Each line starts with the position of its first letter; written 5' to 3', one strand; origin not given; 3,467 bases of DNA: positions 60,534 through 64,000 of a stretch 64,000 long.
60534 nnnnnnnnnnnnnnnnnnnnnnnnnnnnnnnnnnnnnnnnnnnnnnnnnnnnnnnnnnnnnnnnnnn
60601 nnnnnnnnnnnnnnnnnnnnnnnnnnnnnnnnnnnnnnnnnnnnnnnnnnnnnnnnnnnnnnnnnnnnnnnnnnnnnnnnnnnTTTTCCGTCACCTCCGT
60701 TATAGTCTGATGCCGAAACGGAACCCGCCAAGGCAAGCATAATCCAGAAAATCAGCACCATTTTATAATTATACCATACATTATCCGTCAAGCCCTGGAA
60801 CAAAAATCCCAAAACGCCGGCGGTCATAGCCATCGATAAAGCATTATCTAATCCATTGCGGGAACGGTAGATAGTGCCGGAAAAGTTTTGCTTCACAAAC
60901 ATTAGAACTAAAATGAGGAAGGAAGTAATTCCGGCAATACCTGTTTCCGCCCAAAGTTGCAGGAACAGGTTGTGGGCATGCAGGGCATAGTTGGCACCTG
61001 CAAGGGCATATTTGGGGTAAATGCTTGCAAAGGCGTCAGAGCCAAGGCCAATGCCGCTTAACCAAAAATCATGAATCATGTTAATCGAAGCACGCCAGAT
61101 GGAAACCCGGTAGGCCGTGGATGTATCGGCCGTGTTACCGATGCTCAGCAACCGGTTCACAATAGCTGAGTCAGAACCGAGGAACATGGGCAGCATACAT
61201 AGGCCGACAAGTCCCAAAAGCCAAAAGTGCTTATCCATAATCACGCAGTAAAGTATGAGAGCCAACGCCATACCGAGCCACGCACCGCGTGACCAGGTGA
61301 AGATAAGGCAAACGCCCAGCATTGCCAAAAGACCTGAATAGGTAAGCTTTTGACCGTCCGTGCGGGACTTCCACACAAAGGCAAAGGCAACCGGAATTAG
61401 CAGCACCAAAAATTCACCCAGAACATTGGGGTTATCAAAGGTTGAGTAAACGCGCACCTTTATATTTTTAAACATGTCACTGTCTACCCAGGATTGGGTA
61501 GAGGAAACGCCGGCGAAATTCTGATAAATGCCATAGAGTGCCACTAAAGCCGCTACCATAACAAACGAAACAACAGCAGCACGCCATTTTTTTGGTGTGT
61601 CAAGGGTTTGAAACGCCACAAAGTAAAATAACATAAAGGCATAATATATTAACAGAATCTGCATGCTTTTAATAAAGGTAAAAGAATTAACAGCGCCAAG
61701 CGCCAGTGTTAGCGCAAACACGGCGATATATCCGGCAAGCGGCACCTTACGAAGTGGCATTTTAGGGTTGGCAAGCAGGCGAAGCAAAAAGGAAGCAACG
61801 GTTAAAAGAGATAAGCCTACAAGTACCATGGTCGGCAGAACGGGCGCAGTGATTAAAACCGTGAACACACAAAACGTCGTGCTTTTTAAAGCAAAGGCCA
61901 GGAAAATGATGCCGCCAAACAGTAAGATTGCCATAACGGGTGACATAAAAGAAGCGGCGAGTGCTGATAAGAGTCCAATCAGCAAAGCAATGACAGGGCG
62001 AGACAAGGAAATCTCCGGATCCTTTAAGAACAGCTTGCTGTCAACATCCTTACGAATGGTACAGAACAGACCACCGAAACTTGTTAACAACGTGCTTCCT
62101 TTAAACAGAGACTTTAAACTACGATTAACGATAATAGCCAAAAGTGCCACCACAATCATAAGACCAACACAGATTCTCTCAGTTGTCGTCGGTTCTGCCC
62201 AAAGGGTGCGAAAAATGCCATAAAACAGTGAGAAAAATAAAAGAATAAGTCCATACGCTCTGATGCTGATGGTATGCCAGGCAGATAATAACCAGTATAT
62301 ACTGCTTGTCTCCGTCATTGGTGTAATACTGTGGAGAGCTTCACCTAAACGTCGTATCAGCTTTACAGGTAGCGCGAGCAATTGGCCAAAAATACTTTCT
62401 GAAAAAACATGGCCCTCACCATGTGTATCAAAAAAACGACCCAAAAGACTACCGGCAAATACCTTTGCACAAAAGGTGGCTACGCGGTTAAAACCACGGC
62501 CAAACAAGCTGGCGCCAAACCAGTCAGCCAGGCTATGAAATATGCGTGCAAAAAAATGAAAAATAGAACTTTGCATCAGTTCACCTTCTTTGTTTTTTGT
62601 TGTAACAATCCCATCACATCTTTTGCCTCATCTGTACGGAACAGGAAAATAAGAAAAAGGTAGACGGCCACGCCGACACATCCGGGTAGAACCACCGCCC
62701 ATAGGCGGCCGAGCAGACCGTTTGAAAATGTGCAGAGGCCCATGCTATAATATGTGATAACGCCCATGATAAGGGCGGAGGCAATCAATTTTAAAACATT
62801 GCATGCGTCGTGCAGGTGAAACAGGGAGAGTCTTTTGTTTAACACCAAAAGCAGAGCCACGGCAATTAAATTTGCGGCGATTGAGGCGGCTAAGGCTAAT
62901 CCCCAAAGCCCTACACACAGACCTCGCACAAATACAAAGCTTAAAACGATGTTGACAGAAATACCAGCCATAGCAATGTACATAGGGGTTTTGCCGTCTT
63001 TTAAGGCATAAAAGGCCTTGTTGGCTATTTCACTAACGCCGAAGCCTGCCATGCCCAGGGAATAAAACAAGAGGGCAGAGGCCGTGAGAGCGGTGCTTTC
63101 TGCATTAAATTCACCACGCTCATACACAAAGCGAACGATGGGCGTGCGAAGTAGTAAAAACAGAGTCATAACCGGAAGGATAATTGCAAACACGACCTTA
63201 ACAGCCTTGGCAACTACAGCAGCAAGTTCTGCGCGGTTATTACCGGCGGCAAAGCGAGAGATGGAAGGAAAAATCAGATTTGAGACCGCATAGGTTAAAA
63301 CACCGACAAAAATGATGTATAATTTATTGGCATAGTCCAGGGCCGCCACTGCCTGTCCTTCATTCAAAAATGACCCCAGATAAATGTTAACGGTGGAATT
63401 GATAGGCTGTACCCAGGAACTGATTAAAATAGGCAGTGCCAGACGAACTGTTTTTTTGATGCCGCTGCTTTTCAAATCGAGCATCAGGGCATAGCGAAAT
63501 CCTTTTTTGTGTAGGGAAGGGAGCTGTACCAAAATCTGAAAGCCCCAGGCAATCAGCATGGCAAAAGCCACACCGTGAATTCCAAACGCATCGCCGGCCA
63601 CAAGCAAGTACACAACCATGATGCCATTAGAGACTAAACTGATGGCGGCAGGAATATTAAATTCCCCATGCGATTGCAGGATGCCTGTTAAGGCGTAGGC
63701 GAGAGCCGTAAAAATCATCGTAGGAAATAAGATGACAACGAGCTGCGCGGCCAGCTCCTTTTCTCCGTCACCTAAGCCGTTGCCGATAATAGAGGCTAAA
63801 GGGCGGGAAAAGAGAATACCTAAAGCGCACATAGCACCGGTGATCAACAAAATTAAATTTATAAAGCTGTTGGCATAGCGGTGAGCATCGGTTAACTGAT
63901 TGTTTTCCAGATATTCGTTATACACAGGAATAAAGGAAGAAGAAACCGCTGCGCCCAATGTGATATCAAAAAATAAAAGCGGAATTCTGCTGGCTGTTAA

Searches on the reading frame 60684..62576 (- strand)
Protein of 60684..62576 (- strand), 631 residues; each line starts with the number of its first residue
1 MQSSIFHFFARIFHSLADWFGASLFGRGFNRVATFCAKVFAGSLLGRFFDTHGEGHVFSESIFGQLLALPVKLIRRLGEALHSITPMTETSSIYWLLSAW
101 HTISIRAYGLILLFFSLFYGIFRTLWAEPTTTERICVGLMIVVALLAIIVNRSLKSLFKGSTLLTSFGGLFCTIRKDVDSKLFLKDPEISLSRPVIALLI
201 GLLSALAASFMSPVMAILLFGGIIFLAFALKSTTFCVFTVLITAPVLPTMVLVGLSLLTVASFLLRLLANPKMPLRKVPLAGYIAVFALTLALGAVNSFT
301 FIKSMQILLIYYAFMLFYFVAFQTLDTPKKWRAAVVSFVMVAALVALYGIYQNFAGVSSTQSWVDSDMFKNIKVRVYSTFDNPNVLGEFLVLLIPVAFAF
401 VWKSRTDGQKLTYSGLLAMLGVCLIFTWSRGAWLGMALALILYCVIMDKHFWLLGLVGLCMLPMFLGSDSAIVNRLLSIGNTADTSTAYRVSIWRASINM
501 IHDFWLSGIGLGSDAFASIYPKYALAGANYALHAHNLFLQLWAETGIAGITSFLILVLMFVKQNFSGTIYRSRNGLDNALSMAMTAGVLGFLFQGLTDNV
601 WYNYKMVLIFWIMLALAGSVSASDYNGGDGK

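Call 80: search_protein_families(library=pfam, proteins=[window:60684-62576:-], max_evalue=0.00001)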
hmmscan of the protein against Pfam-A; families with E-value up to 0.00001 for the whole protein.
window:60684-62576:- (631 aa): 1 family
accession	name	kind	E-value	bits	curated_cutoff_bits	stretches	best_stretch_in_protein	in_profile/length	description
PF04932.20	Wzy_C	-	7.6e-23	81.4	31.7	1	417-554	3-149/149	O-Antigen ligase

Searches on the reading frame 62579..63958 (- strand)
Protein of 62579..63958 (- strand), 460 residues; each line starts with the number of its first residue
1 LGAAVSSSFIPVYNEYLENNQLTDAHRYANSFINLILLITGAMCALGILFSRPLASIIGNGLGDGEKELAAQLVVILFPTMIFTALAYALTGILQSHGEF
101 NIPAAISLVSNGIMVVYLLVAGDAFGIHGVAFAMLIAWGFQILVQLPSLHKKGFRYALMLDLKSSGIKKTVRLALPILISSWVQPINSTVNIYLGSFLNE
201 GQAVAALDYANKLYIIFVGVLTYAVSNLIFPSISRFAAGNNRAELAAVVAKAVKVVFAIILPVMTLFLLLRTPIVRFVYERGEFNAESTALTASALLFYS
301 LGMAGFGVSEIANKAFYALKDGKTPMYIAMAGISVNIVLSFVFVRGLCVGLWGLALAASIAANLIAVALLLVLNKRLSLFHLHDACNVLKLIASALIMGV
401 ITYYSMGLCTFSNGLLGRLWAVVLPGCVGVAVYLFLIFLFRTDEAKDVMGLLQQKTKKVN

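Call 80: search_protein_families(library=pfam, proteins=[window:62579-63958:-], max_evalue=0.00001)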
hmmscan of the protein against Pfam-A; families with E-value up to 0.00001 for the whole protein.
window:62579-63958:- (460 aa): 4 families
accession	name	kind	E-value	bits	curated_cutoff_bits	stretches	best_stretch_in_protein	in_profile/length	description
PF03023.19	MurJ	-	4.6e-69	233.6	27.4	1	2-409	30-436/451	Lipid II flippase MurJ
PF01554.23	MatE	-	5.5e-18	65.6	24.9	2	176-342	1-161/161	MatE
PF13440.11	Polysacc_synt_3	-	2.9e-10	40.3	23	1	36-279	53-284/293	Polysaccharide biosynthesis protein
PF01943.22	Polysacc_synt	-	5.1e-07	29.8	28.2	1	30-236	74-273/274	Polysaccharide biosynthesis protein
